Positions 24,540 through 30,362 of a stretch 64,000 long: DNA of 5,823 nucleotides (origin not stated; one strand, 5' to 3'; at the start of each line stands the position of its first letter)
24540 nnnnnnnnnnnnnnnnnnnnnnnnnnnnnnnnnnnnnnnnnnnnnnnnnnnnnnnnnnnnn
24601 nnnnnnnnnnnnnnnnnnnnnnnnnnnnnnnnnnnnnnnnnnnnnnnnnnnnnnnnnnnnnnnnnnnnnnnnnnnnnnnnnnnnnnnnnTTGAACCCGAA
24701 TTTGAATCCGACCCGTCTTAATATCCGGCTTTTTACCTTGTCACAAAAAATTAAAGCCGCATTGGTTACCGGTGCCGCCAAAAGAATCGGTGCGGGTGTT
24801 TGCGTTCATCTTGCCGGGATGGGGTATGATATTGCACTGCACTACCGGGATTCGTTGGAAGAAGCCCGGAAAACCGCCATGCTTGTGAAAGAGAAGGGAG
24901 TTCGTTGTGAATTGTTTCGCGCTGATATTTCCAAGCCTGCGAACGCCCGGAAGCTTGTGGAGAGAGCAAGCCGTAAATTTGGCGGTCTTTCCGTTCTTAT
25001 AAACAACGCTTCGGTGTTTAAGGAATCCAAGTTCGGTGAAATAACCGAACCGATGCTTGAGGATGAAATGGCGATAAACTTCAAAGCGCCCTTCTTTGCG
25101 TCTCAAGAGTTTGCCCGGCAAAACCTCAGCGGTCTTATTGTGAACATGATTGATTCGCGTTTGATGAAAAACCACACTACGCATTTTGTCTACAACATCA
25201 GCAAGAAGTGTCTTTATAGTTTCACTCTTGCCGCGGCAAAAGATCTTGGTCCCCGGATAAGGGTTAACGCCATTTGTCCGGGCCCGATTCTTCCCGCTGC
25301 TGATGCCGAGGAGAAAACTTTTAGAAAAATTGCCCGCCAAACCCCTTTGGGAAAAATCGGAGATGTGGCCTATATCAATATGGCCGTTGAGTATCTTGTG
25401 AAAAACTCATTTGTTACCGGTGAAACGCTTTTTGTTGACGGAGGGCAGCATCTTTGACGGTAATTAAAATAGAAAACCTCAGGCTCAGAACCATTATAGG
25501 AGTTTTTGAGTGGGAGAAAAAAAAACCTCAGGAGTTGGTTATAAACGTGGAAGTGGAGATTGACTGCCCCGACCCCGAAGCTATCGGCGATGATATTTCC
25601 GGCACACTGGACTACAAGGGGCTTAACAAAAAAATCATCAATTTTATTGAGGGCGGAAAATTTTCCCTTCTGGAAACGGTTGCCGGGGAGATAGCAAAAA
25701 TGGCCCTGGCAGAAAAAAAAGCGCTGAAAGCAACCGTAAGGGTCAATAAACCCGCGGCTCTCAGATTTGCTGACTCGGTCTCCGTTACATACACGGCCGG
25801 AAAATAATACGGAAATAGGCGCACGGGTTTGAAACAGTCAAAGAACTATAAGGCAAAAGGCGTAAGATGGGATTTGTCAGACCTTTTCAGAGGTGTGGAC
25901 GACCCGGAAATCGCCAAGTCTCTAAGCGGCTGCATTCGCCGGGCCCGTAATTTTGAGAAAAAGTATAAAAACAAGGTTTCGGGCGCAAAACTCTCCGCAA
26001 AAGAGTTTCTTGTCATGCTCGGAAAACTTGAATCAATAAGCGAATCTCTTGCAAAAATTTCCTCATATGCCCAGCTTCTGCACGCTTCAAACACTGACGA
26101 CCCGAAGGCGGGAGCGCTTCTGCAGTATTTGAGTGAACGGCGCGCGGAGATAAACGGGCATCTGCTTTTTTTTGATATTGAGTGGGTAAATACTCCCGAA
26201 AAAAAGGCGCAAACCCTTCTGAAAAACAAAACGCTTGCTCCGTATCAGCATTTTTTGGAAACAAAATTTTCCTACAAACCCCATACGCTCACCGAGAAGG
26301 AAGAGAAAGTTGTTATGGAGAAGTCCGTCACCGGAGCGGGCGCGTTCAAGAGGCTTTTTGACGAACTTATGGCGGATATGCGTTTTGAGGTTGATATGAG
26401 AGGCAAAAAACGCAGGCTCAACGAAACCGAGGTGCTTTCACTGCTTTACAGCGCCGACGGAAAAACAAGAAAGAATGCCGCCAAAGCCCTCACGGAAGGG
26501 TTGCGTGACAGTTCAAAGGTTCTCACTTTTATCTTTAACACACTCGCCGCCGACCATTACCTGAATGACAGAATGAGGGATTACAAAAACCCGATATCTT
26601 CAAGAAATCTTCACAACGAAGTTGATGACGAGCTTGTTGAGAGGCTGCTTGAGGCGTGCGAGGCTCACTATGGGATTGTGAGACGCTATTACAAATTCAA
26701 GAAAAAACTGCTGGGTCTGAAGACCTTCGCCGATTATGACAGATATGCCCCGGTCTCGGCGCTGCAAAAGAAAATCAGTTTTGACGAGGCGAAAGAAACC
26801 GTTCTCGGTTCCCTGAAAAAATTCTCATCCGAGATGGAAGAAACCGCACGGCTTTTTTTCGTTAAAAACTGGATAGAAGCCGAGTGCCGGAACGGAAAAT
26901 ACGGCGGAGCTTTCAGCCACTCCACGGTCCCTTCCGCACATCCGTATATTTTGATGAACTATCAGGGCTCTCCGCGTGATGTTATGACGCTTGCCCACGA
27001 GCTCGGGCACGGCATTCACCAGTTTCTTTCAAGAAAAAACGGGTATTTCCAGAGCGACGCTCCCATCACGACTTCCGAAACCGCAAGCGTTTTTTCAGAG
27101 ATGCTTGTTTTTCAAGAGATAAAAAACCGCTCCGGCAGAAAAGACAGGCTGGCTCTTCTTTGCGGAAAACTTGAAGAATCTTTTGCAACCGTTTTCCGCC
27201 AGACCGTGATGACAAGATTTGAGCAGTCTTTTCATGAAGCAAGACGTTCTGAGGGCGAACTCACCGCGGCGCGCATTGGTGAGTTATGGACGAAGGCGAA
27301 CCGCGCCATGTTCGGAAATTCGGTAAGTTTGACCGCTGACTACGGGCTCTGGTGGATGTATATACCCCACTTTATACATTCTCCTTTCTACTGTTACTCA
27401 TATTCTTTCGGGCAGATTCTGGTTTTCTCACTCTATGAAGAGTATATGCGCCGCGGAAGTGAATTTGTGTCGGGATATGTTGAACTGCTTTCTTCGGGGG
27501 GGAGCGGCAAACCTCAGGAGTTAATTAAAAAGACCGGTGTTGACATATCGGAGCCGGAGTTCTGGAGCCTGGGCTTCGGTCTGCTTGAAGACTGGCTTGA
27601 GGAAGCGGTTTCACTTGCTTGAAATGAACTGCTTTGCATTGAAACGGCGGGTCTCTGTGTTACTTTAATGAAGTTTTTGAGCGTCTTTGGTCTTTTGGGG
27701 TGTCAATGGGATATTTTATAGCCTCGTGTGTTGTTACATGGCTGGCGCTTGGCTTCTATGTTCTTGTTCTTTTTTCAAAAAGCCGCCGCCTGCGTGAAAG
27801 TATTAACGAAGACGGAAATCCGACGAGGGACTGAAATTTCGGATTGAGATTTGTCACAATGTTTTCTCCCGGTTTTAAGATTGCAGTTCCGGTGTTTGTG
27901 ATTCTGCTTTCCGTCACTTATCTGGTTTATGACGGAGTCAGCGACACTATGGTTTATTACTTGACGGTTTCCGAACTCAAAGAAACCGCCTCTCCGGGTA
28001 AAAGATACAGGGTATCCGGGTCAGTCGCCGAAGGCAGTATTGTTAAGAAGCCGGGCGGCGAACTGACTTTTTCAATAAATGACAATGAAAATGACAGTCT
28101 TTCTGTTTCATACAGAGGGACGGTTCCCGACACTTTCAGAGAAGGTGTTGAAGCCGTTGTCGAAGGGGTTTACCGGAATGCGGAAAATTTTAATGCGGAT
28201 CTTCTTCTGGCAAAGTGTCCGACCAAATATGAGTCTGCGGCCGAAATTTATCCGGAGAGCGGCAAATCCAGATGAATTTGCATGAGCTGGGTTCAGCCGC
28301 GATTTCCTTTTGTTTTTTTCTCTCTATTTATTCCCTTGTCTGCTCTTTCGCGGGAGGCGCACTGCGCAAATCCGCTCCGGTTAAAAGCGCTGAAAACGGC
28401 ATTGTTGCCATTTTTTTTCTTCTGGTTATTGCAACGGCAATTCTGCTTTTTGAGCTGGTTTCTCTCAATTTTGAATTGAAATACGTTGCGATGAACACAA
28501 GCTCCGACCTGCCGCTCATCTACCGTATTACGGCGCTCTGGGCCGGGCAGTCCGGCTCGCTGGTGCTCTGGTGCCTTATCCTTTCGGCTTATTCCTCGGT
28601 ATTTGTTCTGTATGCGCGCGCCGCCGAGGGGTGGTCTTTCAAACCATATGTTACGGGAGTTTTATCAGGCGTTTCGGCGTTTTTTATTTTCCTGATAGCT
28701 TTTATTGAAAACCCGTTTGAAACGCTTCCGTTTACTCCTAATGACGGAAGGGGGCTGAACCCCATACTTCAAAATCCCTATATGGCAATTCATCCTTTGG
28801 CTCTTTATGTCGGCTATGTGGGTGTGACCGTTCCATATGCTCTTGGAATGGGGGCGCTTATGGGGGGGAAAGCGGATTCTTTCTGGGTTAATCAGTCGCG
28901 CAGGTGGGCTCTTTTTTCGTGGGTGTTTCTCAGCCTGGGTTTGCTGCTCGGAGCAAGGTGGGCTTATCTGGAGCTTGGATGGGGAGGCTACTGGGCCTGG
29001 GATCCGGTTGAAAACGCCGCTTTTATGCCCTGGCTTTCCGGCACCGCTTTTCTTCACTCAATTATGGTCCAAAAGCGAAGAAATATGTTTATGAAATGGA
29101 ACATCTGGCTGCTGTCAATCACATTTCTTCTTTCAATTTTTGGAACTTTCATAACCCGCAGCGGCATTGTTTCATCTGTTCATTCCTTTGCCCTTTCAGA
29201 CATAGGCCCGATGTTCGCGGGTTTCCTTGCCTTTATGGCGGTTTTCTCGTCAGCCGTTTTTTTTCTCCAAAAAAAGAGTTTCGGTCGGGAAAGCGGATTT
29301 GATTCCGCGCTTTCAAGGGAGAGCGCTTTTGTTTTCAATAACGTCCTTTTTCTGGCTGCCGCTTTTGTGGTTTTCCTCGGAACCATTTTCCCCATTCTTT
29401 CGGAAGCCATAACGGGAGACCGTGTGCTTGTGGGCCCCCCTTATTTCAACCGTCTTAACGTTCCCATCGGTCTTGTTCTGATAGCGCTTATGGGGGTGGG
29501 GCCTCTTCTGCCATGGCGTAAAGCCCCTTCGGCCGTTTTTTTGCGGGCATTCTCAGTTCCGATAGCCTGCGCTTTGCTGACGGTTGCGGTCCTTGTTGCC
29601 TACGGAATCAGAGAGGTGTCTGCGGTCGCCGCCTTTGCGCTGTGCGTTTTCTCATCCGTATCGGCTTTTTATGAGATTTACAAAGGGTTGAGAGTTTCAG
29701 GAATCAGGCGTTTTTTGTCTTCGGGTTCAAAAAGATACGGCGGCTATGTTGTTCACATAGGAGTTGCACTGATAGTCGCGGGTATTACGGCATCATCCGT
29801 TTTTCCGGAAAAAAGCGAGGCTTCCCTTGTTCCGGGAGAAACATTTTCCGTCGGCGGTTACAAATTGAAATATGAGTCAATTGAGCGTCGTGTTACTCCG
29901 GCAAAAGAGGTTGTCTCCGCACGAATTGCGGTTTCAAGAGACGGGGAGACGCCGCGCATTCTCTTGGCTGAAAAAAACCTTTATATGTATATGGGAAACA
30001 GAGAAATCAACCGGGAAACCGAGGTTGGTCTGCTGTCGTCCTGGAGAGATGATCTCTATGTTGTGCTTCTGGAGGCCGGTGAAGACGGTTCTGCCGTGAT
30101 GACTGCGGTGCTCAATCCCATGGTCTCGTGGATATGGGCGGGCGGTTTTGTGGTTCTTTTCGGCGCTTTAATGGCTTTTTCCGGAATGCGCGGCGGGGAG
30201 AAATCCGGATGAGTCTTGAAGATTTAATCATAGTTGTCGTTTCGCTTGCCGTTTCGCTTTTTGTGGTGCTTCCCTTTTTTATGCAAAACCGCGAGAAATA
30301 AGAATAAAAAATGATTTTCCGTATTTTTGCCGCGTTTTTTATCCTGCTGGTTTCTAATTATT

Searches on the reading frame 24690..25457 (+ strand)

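Call 77: search_protein_families(library=pfam, proteins=[window:24690-25457:+], max_evalue=1e-8)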
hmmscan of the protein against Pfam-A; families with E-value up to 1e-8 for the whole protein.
window:24690-25457:+ (255 aa): 2 families
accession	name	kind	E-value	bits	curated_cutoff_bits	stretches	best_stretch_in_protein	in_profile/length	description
PF13561.12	adh_short_C2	-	1.7e-36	126.5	27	1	28-254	1-236/236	Enoyl-(Acyl carrier protein) reductase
PF00106.31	adh_short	-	7.2e-34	117.4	26.6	1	22-207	1-189/195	short chain dehydrogenase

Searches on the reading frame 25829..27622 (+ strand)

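Call 64: search_protein_families(library=pfam, proteins=[window:25829-27622:+], max_evalue=0.00001)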
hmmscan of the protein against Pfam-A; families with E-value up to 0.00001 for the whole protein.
window:25829-27622:+ (597 aa): 2 families
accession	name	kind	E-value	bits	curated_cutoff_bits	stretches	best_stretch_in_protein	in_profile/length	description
PF01432.26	Peptidase_M3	-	6.4e-48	164.7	27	1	205-583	2-455/457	Peptidase family M3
PF08439.15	Peptidase_M3_N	-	2.3e-18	66.6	25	1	118-186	1-70/70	Oligopeptidase F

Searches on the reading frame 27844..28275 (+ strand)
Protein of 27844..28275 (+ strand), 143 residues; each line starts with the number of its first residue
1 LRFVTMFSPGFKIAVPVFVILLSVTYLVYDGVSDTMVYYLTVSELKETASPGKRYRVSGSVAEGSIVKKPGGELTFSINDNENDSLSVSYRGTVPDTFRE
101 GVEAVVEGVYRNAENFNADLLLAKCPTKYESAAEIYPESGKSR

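Call 77: search_protein_families(library=pfam, proteins=[window:27844-28275:+], max_evalue=1e-8)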
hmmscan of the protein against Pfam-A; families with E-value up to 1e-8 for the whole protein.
window:27844-28275:+ (143 aa): 1 family
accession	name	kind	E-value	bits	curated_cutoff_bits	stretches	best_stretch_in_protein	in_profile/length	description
PF03100.22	CcmE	-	2.9e-26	92.1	24.6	1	36-131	1-98/99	CcmE domain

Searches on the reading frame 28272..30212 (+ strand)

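Call 64: search_protein_families(library=pfam, proteins=[window:28272-30212:+], max_evalue=0.00001)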
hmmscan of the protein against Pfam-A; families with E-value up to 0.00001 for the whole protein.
window:28272-30212:+ (646 aa): 2 families
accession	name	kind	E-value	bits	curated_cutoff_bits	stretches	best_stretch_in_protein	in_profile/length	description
PF16327.10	CcmF_C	-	6.4e-61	206.8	28.7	1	318-637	3-321/323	Cytochrome c-type biogenesis protein CcmF C-terminal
PF01578.25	Cytochrom_C_asm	-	2.7e-35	122.4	29.9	1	91-297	2-206/212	Cytochrome C assembly protein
